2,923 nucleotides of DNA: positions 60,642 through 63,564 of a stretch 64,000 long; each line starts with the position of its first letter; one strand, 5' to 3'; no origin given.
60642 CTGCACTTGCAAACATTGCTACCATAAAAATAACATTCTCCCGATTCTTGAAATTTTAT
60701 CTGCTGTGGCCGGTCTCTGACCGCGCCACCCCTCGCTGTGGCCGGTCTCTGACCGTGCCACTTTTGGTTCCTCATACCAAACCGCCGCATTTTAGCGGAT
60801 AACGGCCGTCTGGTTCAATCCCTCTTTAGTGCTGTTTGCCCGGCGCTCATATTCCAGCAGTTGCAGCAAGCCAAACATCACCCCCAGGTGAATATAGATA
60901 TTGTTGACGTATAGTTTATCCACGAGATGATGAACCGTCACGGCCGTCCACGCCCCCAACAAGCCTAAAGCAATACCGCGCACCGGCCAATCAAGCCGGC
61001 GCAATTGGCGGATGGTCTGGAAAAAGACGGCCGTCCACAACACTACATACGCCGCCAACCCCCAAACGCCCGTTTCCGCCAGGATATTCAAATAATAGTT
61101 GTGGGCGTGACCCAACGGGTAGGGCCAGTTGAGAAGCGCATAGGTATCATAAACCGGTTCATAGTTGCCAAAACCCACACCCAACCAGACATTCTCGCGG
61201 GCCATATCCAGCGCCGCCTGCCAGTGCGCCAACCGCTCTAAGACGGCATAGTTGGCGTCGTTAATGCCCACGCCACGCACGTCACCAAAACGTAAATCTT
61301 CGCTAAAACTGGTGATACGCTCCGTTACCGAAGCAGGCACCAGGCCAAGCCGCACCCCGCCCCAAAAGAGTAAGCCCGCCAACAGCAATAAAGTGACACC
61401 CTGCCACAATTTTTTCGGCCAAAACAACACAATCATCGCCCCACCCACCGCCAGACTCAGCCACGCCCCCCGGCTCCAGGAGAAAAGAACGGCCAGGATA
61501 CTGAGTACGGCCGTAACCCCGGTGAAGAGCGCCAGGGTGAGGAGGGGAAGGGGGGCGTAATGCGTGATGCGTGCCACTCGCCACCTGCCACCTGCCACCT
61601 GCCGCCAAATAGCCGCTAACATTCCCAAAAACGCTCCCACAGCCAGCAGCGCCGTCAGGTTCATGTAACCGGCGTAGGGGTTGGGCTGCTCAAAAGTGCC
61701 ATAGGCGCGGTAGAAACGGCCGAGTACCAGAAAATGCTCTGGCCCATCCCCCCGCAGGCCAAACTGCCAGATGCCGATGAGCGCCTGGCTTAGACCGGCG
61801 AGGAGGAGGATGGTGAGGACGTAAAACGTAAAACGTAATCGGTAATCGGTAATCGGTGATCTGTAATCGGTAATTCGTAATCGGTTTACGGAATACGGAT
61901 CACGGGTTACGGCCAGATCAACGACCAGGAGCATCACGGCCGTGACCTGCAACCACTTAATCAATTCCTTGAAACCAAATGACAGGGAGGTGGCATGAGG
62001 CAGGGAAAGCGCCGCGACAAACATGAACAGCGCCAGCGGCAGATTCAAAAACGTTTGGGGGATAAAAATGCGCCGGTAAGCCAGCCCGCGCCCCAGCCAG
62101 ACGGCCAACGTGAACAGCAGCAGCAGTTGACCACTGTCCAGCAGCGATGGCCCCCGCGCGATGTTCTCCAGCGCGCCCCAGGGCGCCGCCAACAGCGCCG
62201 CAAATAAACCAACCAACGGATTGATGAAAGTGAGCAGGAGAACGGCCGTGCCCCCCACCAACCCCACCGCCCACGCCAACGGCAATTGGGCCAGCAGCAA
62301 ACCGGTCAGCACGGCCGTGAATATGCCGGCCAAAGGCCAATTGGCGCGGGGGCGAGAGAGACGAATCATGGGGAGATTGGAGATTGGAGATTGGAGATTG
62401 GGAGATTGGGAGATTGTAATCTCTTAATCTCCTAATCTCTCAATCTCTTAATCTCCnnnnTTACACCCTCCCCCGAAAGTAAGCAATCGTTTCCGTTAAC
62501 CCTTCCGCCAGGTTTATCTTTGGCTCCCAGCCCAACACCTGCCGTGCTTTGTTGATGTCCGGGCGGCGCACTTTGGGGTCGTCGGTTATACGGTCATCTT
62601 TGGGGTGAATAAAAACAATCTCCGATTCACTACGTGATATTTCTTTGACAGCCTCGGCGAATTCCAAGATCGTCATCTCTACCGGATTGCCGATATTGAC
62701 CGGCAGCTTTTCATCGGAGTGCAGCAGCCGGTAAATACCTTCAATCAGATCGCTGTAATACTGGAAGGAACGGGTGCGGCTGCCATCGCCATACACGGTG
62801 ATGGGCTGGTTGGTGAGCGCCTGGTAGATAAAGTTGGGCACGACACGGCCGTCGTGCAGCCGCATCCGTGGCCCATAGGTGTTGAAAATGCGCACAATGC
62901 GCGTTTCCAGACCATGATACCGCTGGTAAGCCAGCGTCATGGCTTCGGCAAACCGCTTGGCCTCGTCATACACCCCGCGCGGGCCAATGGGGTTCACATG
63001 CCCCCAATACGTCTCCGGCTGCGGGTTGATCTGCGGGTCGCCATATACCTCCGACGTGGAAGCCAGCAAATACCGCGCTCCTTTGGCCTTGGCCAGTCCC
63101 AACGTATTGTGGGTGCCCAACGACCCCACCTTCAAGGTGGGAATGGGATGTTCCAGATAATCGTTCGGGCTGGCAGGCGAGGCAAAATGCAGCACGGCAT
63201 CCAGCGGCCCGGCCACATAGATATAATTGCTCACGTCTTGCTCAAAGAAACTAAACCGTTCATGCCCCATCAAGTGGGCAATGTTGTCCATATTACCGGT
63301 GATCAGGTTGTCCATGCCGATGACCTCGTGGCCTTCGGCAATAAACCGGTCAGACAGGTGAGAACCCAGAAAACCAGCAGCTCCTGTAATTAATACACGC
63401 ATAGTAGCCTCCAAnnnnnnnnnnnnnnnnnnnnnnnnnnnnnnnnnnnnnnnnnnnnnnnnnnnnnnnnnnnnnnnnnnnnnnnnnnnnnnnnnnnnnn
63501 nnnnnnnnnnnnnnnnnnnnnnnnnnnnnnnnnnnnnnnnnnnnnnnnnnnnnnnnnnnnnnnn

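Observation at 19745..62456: STRR-like tandem heptanucleotide arrays, usually as inverted pairs (hairpins), punctuate many gene junctions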

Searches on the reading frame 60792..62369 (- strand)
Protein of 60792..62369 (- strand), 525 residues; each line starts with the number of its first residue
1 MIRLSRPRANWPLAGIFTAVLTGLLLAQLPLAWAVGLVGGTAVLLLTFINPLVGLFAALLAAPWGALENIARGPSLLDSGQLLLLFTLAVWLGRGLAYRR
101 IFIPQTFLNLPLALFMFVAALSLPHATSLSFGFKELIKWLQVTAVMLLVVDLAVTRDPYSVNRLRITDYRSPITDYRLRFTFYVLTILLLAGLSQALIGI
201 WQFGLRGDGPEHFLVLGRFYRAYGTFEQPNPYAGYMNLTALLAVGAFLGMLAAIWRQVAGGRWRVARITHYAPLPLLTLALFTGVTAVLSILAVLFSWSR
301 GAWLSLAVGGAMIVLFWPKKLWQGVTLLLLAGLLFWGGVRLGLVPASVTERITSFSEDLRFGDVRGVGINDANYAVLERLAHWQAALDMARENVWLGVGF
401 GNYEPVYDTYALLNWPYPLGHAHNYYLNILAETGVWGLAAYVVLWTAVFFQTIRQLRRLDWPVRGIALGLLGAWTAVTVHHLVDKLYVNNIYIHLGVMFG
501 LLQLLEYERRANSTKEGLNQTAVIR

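Call 26: search_protein_families(library=pfam, proteins=[window:60792-62369:-], max_evalue=0.00001)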
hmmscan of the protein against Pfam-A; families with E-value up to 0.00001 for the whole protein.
window:60792-62369:- (525 aa): 1 family
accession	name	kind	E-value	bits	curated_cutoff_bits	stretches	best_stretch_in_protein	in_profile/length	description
PF04932.20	Wzy_C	-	4.9e-24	85.2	31.7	1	286-442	2-149/149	O-Antigen ligase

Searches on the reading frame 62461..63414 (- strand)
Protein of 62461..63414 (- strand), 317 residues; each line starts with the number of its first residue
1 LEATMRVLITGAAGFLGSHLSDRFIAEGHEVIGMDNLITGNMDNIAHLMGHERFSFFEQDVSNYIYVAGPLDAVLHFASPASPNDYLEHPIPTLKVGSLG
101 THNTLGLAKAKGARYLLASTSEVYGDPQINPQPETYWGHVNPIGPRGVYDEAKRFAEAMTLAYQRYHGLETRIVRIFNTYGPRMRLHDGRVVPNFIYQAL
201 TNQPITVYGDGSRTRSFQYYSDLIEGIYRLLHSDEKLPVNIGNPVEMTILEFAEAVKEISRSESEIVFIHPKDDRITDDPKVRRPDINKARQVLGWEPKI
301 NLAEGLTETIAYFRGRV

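Call 26: search_protein_families(library=pfam, proteins=[window:62461-63414:-], max_evalue=0.00001)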
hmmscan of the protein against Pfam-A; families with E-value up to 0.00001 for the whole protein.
window:62461-63414:- (317 aa): 4 families
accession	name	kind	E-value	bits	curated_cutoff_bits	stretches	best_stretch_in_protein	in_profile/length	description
PF16363.11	GDP_Man_Dehyd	-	3.2e-52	178.5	27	1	8-309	1-332/332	GDP-mannose 4,6 dehydratase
PF01370.27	Epimerase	-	2.8e-46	158.3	20.9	1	7-242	1-240/240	NAD dependent epimerase/dehydratase family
PF04321.23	RmlD_sub_bind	-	2e-07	30.8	27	1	5-264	1-235/287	RmlD substrate binding domain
PF01073.25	3Beta_HSD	-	7.9e-07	28.8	22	1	8-219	1-217/280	3-beta hydroxysteroid dehydrogenase/isomerase family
